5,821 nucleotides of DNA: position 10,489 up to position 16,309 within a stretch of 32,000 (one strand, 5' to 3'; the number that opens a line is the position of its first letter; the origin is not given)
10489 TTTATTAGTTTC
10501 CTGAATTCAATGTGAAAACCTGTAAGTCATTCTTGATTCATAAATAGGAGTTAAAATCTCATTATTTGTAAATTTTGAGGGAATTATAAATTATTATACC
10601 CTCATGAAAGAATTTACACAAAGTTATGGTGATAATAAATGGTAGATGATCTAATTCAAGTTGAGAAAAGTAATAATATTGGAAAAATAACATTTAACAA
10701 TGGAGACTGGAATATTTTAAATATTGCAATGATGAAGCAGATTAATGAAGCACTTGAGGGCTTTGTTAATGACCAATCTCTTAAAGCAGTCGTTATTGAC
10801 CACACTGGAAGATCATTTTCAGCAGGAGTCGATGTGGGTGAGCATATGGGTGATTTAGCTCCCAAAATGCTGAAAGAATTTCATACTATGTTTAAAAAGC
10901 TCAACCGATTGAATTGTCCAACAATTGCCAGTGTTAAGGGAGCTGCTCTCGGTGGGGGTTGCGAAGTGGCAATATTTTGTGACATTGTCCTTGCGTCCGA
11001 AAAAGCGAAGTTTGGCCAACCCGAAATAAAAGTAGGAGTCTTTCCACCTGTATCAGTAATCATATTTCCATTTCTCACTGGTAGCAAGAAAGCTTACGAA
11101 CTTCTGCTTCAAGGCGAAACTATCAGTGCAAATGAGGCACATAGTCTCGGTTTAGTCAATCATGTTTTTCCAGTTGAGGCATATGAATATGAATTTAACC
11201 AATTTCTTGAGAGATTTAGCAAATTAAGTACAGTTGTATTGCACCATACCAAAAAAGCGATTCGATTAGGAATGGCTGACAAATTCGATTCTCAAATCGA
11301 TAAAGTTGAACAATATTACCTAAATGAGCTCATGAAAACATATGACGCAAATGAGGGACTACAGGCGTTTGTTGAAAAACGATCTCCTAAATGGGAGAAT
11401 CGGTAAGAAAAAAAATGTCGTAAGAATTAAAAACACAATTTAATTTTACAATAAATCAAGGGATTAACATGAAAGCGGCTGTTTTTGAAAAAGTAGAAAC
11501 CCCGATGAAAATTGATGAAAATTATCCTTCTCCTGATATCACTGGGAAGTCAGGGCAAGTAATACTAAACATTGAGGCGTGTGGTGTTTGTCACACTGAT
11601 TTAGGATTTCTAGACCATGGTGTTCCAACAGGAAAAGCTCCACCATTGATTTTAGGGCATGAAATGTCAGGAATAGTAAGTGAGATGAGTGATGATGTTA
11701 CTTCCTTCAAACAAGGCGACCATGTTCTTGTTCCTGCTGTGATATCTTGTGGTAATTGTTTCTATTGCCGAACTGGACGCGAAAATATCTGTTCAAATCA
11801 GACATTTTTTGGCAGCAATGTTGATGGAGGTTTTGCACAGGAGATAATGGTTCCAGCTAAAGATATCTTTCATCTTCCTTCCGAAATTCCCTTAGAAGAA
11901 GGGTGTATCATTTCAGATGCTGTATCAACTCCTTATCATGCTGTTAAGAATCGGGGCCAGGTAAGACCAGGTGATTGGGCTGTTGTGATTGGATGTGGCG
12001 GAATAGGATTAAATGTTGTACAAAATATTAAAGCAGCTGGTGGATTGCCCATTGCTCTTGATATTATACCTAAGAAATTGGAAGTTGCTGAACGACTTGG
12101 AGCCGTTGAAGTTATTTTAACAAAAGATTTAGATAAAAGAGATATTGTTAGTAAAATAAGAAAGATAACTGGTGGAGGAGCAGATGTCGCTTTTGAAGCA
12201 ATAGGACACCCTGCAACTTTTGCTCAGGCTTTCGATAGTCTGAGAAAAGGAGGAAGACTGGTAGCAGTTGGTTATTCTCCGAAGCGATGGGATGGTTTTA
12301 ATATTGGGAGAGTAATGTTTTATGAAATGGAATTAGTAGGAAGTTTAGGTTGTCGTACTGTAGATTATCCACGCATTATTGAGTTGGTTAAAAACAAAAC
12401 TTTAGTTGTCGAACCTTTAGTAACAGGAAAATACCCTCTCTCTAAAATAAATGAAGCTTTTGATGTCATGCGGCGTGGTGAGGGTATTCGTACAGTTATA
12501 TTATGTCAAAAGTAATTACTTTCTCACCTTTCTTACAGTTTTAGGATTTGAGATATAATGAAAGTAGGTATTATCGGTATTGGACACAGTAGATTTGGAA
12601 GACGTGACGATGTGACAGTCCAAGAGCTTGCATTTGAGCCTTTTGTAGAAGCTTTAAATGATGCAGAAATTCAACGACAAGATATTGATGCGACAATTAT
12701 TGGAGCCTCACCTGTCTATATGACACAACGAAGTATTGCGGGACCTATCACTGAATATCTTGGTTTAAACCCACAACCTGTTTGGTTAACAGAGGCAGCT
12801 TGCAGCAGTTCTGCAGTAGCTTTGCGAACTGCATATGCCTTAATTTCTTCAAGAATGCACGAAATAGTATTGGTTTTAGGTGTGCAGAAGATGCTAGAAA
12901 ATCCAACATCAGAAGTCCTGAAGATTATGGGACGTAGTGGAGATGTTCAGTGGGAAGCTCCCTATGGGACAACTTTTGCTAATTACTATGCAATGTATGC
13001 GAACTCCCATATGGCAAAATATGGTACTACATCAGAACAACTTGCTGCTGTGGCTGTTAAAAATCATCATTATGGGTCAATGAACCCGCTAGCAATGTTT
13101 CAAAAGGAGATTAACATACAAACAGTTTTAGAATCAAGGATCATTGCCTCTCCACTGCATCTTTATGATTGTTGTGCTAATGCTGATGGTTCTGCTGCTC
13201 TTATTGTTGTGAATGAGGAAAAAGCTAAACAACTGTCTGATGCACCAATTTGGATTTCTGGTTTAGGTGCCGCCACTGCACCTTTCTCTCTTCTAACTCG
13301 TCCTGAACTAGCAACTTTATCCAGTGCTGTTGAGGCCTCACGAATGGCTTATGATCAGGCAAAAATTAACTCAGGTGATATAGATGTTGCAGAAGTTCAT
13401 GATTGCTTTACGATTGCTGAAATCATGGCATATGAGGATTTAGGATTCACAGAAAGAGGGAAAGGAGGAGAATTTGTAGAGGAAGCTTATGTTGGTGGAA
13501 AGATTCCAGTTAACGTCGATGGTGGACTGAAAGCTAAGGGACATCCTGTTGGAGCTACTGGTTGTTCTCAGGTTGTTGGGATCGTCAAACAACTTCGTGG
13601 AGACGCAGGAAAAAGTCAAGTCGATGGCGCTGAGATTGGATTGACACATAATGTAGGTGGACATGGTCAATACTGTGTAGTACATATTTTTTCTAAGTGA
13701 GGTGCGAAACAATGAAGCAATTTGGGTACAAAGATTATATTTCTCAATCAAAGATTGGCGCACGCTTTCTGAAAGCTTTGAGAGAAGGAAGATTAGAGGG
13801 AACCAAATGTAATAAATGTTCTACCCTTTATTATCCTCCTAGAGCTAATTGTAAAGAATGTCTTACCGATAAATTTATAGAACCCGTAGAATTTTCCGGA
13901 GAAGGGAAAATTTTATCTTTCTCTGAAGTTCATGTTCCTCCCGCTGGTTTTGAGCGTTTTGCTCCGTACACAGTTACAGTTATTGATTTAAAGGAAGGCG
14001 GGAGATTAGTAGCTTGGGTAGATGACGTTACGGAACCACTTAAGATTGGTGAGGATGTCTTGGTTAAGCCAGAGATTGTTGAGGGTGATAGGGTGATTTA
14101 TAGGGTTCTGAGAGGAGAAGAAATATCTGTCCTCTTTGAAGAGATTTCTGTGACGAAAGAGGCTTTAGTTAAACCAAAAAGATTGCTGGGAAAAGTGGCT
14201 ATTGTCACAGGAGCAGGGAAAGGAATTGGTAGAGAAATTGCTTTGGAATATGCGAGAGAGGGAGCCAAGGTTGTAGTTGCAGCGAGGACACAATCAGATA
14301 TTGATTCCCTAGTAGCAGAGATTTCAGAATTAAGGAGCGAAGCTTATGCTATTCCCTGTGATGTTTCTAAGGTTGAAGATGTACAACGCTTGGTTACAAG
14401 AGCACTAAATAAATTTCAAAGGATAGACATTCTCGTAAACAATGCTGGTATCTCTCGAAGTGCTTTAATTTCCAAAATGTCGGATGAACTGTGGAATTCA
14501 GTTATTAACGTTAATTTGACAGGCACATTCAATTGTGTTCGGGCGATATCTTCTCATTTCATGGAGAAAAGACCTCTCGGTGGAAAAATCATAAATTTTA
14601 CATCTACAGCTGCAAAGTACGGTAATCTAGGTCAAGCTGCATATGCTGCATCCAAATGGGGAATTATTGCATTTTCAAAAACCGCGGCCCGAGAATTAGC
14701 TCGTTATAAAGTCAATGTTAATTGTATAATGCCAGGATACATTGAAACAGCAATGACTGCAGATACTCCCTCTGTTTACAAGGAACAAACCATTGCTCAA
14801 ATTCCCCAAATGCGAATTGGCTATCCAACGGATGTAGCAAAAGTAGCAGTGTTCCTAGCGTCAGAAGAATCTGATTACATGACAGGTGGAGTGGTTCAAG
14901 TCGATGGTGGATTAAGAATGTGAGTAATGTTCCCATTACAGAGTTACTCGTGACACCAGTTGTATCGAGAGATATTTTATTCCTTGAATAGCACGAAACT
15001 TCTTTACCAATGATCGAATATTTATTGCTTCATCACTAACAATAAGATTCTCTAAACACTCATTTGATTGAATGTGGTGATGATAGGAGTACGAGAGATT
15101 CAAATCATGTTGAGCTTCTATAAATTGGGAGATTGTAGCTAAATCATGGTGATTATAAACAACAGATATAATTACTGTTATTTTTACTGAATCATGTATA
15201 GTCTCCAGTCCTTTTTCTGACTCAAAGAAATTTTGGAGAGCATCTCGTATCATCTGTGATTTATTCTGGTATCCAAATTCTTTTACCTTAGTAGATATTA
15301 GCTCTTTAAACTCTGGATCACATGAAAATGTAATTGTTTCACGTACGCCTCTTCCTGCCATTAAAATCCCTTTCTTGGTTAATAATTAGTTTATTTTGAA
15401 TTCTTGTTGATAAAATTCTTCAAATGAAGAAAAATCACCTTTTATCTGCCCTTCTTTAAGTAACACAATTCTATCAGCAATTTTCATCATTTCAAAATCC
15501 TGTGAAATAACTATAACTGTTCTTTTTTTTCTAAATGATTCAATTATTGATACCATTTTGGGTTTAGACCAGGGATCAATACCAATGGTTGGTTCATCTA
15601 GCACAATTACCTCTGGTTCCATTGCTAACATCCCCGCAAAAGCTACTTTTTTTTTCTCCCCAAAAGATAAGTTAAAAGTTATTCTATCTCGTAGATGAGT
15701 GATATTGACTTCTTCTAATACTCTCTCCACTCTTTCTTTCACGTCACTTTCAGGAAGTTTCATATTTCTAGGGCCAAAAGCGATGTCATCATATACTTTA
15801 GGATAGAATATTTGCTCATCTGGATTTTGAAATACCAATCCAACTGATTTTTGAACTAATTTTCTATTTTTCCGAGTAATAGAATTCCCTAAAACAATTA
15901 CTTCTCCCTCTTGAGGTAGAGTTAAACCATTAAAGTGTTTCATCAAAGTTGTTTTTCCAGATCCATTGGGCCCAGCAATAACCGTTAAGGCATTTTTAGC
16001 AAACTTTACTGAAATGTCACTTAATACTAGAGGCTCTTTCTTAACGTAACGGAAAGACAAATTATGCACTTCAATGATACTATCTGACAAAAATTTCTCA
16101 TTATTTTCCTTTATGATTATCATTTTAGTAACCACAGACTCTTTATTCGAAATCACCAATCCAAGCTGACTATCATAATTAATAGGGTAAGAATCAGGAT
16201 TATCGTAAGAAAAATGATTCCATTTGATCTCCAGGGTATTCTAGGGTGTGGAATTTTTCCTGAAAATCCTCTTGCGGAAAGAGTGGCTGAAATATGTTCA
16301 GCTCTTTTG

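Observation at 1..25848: Near-complete anaerobic benzoyl-CoA degradation cluster in a probable Asgard archaeon, next to eukaryote-signature GTPases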

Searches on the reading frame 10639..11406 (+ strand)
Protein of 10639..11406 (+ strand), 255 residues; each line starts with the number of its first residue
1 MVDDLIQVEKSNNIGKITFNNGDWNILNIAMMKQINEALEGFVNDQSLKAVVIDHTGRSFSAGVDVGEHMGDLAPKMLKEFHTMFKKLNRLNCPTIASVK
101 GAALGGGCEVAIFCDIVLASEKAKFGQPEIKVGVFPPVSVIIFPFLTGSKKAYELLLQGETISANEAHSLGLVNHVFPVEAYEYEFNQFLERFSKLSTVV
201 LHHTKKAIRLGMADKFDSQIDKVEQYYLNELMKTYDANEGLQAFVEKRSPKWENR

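Call 4: search_protein_families(library=pfam, proteins=[window:10639-11406:+])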
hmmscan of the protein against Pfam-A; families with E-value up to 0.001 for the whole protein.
window:10639-11406:+ (255 aa): 2 families
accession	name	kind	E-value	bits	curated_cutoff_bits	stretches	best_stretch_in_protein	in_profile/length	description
PF00378.25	ECH_1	-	5.3e-52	177.1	27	1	9-254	1-250/251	Enoyl-CoA hydratase/isomerase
PF16113.10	ECH_2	-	2.5e-26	93.4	27.2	1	17-182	4-177/335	Enoyl-CoA hydratase/isomerase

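Call 6: search_protein_families(library=ncbifam, proteins=[window:10639-11406:+], max_evalue=0.00001)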
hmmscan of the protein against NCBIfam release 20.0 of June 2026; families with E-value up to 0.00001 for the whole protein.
window:10639-11406:+ (255 aa): 72 families (the best 25 are shown)
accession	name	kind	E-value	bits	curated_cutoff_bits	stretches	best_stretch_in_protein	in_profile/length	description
TIGR03189.1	dienoyl_CoA_hyt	equivalog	4.5e-55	186.7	292.5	1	10-255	7-251/251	cyclohexa-1,5-dienecarbonyl-CoA hydratase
NF004517.0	PRK05862.1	equivalog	1.4e-48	165.7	396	1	4-255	4-257/257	enoyl-CoA hydratase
NF004475.0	PRK05809.1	subfamily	1.5e-48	165.5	394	1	6-255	6-260/260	short-chain-enoyl-CoA hydratase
NF005803.0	PRK07658.1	equivalog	1.7e-46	158.7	313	1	5-255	3-257/257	enoyl-CoA hydratase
NF051848.1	EnCoAHydtEchA19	equivalog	3.4e-46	157.9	400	1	6-255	2-258/258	enoyl-CoA hydratase EchA19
NF007239.0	PRK09674.1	equivalog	2.2e-43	148.6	371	1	8-254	8-256/257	2,3-dehydroadipyl-CoA hydratase PaaF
NF006007.0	PRK08138.1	subfamily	3e-42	144.8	355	1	9-254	13-260/261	enoyl-CoA hydratase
NF006008.0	PRK08139.1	equivalog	2.4e-41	142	313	1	4-254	11-265/266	enoyl-CoA hydratase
NF006566.0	PRK09076.1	subfamily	7.4e-39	133.9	286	1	5-254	6-259/260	enoyl-CoA hydratase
TIGR02280.1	PaaB1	equivalog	2.1e-38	132.3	345.15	1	11-253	6-254/256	2-(1,2-epoxy-1,2-dihydrophenyl)acetyl-CoA isomerase PaaG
NF004634.0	PRK05980.1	equivalog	1e-37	130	375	1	4-253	3-261/263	crotonase/enoyl-CoA hydratase family protein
NF005802.0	PRK07657.1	equivalog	2.2e-37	129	363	1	10-252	10-257/260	enoyl-CoA hydratase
NF006100.0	PRK08252.1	subfamily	4.3e-37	128.1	282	1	4-253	3-252/254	crotonase/enoyl-CoA hydratase family protein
NF006699.0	PRK09245.1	subfamily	1e-35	123.3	354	1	4-254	3-265/266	crotonase/enoyl-CoA hydratase family protein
NF006140.0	PRK08290.1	subfamily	1.5e-35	122.8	280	2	81-208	111-237/292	enoyl-CoA hydratase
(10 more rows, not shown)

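Call 63: find_homologous_proteins(query=window:10639-11403:+, max_evalue=1e-20)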
Query window:10639-11403:+ (255 aa): 7610 proteins with E <= 1e-20 among 8000 candidates; the best 120 are listed. Only proteins of 140 to 447 residues were searched: fused or split forms outside these lengths cannot appear, so this answer is no evidence that the protein stands alone or is whole; lengths 'longer' or 'shorter' looks for them.
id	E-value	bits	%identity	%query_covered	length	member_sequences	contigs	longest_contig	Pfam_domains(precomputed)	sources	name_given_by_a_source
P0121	1.2e-166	570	100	100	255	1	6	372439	PF00378.26,PF16113.11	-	-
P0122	9.8e-148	508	89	100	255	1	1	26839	PF00378.26,PF16113.11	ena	-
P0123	2.5e-147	507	89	100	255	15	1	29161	PF00378.26,PF16113.11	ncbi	ncbi:MAG: enoyl-CoA hydratase/isomerase family protein [Candidatus Hodarchaeota archaeon]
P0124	1.7e-146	504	87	99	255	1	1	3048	PF00378.26,PF16113.11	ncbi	-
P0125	2.2e-145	501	87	100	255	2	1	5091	PF00378.26,PF16113.11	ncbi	-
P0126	2.4e-145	500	88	99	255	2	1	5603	PF00378.26,PF16113.11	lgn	-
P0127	3.2e-144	497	85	100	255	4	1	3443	PF00378.26,PF16113.11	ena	-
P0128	5.4e-144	496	85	100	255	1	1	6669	PF00378.26,PF16113.11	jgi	jgi:cyclohexa-1,5-dienecarbonyl-CoA hydratase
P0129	7.1e-144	496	86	100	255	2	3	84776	PF00378.26,PF16113.11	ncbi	ncbi:MAG: enoyl-CoA hydratase/isomerase family protein [Candidatus Hodarchaeales archaeon]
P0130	3.1e-142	490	84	100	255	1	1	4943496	PF00378.26,PF16113.11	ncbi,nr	ncbi:MAG: enoyl-CoA hydratase/isomerase family protein [Candidatus Heimdallarchaeota archaeon]|nr:MA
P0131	2.5e-141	487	84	100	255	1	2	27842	PF00378.26,PF16113.11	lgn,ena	-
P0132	4.3e-141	487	83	100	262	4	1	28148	PF00378.26,PF16113.11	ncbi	-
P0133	1.1e-140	485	83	100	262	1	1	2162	PF00378.26,PF16113.11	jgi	jgi:cyclohexa-1,5-dienecarbonyl-CoA hydratase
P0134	6.0e-140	483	83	100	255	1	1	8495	PF00378.26,PF16113.11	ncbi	ncbi:MAG: enoyl-CoA hydratase/isomerase family protein [Candidatus Hodarchaeota archaeon]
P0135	7.6e-133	460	80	98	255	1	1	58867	PF00378.26,PF16113.11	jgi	jgi:cyclohexa-1,5-dienecarbonyl-CoA hydratase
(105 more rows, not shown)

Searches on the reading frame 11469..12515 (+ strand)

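Call 4: search_protein_families(library=pfam, proteins=[window:11469-12515:+])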
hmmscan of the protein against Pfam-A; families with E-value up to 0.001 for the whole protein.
window:11469-12515:+ (348 aa): 4 families
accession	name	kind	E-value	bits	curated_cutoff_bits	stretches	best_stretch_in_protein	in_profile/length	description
PF08240.17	ADH_N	-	4.6e-29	101.2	23.5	1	28-137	2-103/104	Alcohol dehydrogenase GroES-like domain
PF00107.32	ADH_zinc_N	-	2.7e-27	95.7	31.8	1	178-308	1-128/129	Zinc-binding dehydrogenase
PF16912.11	Glu_dehyd_C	-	9.5e-09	35.5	34.9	1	158-343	22-208/211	Glucose dehydrogenase C-terminus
PF13602.12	ADH_zinc_N_2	-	2.4e-08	35.4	27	1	210-338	1-127/134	Zinc-binding dehydrogenase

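Call 6: search_protein_families(library=ncbifam, proteins=[window:11469-12515:+], max_evalue=0.00001)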
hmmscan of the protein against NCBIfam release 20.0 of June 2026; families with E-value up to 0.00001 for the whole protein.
window:11469-12515:+ (348 aa): 22 families
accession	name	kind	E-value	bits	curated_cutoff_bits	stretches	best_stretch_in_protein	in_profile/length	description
TIGR03201.1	dearomat_had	equivalog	4.6e-66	223.3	338.65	1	27-346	22-348/349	6-hydroxycyclohex-1-ene-1-carbonyl-CoA dehydrogenase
NF006940.0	PRK09422.1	equivalog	9.7e-55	185.9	344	1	1-338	1-326/338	alcohol dehydrogenase AdhP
NF010344.0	PRK13771.1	subfamily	3e-54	184.2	349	1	1-339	1-325/334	putative alcohol dehydrogenase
TIGR03989.1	Rxyl_3153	subfamily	4.8e-54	184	440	2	119-345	138-369/370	NDMA-dependent alcohol dehydrogenase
TIGR00692.1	tdh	equivalog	2.1e-51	175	458.35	1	28-343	23-337/340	L-threonine 3-dehydrogenase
NF041097.1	keto_inos_dh_IolM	equivalog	7.3e-51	173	450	1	18-338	44-381/389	scyllo-inosose 3-dehydrogenase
TIGR02818.1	adh_III_F_hyde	equivalog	7.6e-50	170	543.95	2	121-344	139-366/368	S-(hydroxymethyl)glutathione dehydrogenase/class III alcohol dehydrogenase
NF003808.0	PRK05396.1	equivalog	2.2e-48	164.9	380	1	1-344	1-338/341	L-threonine 3-dehydrogenase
NF041172.1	AcrlCoa_red_Thmprot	equivalog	7.6e-48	163.1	500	1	1-344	1-331/334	acryloyl-CoA reductase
TIGR03451.1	mycoS_dep_FDH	equivalog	2.1e-47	161.7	512.9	1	28-344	26-356/358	S-(hydroxymethyl)mycothiol dehydrogenase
NF007489.0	PRK10083.1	equivalog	2.2e-40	138.6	376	1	1-336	1-325/339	Zn-dependent oxidoreductase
NF007375.0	PRK09880.1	equivalog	6.9e-39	133.6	469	1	23-333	22-329/344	L-idonate 5-dehydrogenase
NF007642.0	PRK10309.1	equivalog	8.3e-34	117.3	550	1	2-327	2-326/347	galactitol-1-phosphate 5-dehydrogenase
NF047908.1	AldhRedAhr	equivalog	1.6e-31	109.4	470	1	29-345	29-333/335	NADPH-dependent aldehyde reductase Ahr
TIGR02824.1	quinone_pig3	subfamily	1.5e-28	99.8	296.8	2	119-345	91-323/325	putative NAD(P)H quinone oxidoreductase, PIG3 family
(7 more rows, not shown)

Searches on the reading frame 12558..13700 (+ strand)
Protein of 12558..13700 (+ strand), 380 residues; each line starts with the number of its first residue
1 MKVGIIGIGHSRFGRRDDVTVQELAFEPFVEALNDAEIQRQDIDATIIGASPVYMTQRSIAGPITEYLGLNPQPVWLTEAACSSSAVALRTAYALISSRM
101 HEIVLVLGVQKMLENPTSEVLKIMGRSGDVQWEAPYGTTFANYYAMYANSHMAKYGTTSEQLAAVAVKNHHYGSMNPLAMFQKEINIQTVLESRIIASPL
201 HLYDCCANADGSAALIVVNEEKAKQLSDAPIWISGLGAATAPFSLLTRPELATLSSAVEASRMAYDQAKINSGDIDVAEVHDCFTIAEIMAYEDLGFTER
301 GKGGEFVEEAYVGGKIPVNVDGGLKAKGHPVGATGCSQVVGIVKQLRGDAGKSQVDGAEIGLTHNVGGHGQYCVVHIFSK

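Call 4: search_protein_families(library=pfam, proteins=[window:12558-13700:+])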
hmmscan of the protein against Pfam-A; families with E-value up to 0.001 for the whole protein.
window:12558-13700:+ (380 aa): 5 families
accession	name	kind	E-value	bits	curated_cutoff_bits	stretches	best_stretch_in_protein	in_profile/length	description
PF22691.2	Thiolase_C_1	-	2.4e-43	147.8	28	1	243-380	7-144/144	Thiolase C-terminal domain-like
PF00108.29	Thiolase_N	-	2.7e-17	63.4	26.4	1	8-221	6-260/260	Thiolase, N-terminal domain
PF02803.24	Thiolase_C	-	2.6e-12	46.9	27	1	255-362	22-113/123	Thiolase, C-terminal domain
PF00109.32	ketoacyl-synt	-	1.3e-06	28.7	20.8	1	53-121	146-213/252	Beta-ketoacyl synthase, N-terminal domain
PF08545.16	ACP_syn_III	-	0.00014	22.2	24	0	79-112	4-37/80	3-Oxoacyl-[acyl-carrier-protein (ACP)] synthase III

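Call 6: search_protein_families(library=ncbifam, proteins=[window:12558-13700:+], max_evalue=0.00001)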
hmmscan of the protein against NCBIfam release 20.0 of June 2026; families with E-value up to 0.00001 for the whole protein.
window:12558-13700:+ (380 aa): 43 families (the best 25 are shown)
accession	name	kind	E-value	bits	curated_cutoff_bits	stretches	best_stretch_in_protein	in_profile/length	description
NF004720.0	PRK06064.1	subfamily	5.3e-144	479.7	420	1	2-380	3-387/389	thiolase domain-containing protein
NF009228.0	PRK12578.1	subfamily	5.7e-134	446.6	485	1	1-379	3-386/387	thiolase domain-containing protein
NF053570.1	AcCoTHIOL_METTL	equivalog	8.5e-113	377.1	600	1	2-380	3-383/385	acetyl-CoA acetyltransferase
NF005704.0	PRK07516.1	subfamily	2.8e-85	286.6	412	1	2-371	3-378/389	thiolase domain-containing protein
NF004810.0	PRK06157.1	equivalog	7.6e-84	282.2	403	1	2-377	8-392/400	acetyl-CoA acetyltransferase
NF006102.0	PRK08256.1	subfamily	2.5e-72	244.1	436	1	2-379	4-391/394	lipid-transfer protein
NF004811.0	PRK06158.1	subfamily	5.1e-71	239.7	421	1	2-369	9-369/384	acetyl-CoA acetyltransferase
NF004982.0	PRK06365.1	equivalog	1.1e-70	238.8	695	2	3-250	18-267/430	thiolase domain-containing protein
NF006010.0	PRK08142.1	subfamily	2.8e-66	223.8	462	1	14-369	18-373/388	thiolase domain-containing protein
NF004715.0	PRK06059.1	equivalog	3.9e-63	213.8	424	1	2-375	5-397/399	lipid-transfer protein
NF006180.0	PRK08313.1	subfamily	3.8e-58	197.2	514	1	3-378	6-382/389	thiolase domain-containing protein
NF053628.1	BnzsclthlBbsBGT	equivalog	3.2e-55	187.5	750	1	2-369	6-371/389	benzoylsuccinyl-CoA thiolase subunit BbsB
NF005892.0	PRK07855.1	subfamily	5.4e-53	180.3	469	1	3-359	8-370/390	lipid-transfer protein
NF004936.0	PRK06289.1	equivalog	1.3e-52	179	375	1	12-378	14-401/405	acetyl-CoA acetyltransferase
NF004721.0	PRK06065.1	equivalog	3.8e-50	170.9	455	1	2-357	11-369/393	thiolase domain-containing protein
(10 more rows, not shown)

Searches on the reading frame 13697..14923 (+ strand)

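Call 4: search_protein_families(library=pfam, proteins=[window:13697-14923:+])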
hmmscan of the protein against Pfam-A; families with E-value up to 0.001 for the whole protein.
window:13697-14923:+ (408 aa): 5 families
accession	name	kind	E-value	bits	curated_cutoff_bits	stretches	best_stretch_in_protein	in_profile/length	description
PF00106.31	adh_short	-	6.1e-64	215.5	26.6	1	166-357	1-190/195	short chain dehydrogenase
PF13561.12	adh_short_C2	-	1.3e-62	211.9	27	1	172-406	1-235/236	Enoyl-(Acyl carrier protein) reductase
PF08659.16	KR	-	9e-20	71.8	22.6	1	168-320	3-153/180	KR domain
PF01796.24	OB_ChsH2_C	-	8.7e-16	58.1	27.1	1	64-121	2-60/65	ChsH2, C-terminal OB-fold domain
PF12172.15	zf-ChsH2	-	5.6e-10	39.3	23.2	1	26-59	2-35/37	ChsH2, rubredoxin-like zinc ribbon domain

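Call 6: search_protein_families(library=ncbifam, proteins=[window:13697-14923:+], max_evalue=0.00001)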
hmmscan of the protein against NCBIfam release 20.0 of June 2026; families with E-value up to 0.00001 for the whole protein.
window:13697-14923:+ (408 aa): 230 families (the best 25 are shown)
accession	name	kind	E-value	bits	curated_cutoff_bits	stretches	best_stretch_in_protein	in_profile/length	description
NF004198.0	PRK05653.1-3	equivalog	1.2e-82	277.1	296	1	162-408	4-248/248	3-oxoacyl-ACP reductase FabG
TIGR01830.1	3oxo_ACP_reduc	equivalog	1.9e-80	270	297.75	1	168-406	1-238/239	3-oxoacyl-[acyl-carrier-protein] reductase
NF004197.0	PRK05653.1-1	equivalog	3.1e-70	236.6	332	1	161-408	3-248/249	3-oxoacyl-ACP reductase FabG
NF009466.0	PRK12826.1-2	subfamily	9.5e-69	231.6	222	1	166-407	4-245/248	3-oxoacyl-ACP reductase FabG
NF005559.1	PRK07231.1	subfamily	2e-67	227.3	215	1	163-406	2-247/249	glucose 1-dehydrogenase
NF009546.0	PRK12935.1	equivalog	4.3e-63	213.1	418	1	163-408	4-247/247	acetoacetyl-CoA reductase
NF006070.0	PRK08213.1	subfamily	1.5e-61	208.2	279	1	162-406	9-256/259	gluconate 5-dehydrogenase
NF009464.0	PRK12824.1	subfamily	1.7e-61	208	269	1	166-408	3-244/245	3-oxoacyl-ACP reductase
TIGR01829.1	AcAcCoA_reduct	subfamily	8.4e-61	205.7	302.1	1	166-408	1-242/242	acetoacetyl-CoA reductase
NF006072.0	PRK08217.1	subfamily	2.8e-60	204.2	298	1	163-408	3-253/253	3-ketoacyl-(acyl-carrier-protein) reductase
NF009547.0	PRK12936.1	subfamily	2.5e-59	200.8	436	1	163-408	4-244/245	3-ketoacyl-(acyl-carrier-protein) reductase NodG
NF004791.0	PRK06138.1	equivalog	5.5e-59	199.5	312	1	162-406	2-249/252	SDR family oxidoreductase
NF009468.0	PRK12826.1-4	equivalog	6.5e-59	199.7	318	1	161-405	3-246/256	SDR family oxidoreductase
NF004818.0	PRK06172.1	equivalog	2.8e-58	197.2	336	1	162-406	4-250/253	SDR family oxidoreductase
NF004200.0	PRK05653.1-5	equivalog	4.4e-58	196.7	273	1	167-406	4-241/242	3-oxoacyl-ACP reductase FabG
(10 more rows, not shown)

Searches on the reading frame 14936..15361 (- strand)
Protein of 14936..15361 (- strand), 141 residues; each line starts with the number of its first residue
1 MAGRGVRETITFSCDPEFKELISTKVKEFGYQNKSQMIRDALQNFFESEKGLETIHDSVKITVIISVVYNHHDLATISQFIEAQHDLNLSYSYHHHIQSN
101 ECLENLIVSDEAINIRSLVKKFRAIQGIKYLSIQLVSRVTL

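Call 4: search_protein_families(library=pfam, proteins=[window:14936-15361:-])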
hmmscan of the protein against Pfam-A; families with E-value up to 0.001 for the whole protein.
window:14936-15361:- (141 aa): 2 families
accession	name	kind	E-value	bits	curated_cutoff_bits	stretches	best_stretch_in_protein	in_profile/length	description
PF08753.17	NikR_C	-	4.8e-11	43.2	22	1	64-135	3-76/77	NikR C terminal nickel binding domain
PF01402.27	RHH_1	-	0.00038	20.8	20.5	1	10-44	2-35/39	Ribbon-helix-helix protein, copG family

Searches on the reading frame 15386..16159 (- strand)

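Call 4: search_protein_families(library=pfam, proteins=[window:15386-16159:-])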
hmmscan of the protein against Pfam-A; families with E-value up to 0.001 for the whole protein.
window:15386-16159:- (257 aa): 8 families
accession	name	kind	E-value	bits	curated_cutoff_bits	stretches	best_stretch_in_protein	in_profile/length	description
PF00005.33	ABC_tran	-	2.5e-30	106.3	25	1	46-191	1-136/137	ABC transporter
PF13304.12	AAA_21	-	2.6e-12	47.9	27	1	136-221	206-299/304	AAA domain, putative AbiEii toxin, Type IV TA system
PF02463.25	SMC_N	-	1.2e-09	38.3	40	1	52-235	21-212/220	RecF/RecN/SMC N terminal domain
PF13476.12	AAA_23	-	1.9e-05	25.8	27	1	48-76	12-39/201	AAA domain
PF02492.25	cobW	-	0.00044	20.3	20.7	0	58-95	2-38/180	CobW/HypB/UreG, nucleotide-binding domain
PF13175.12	AAA_15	-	0.00069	19.8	32.1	1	46-77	14-44/374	AAA ATPase domain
PF20720.3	nSTAND3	-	0.00083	19.5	27.2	0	52-119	13-70/155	Novel STAND NTPase 3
PF13604.12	AAA_30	-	0.00084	19.6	27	0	56-107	18-67/191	AAA domain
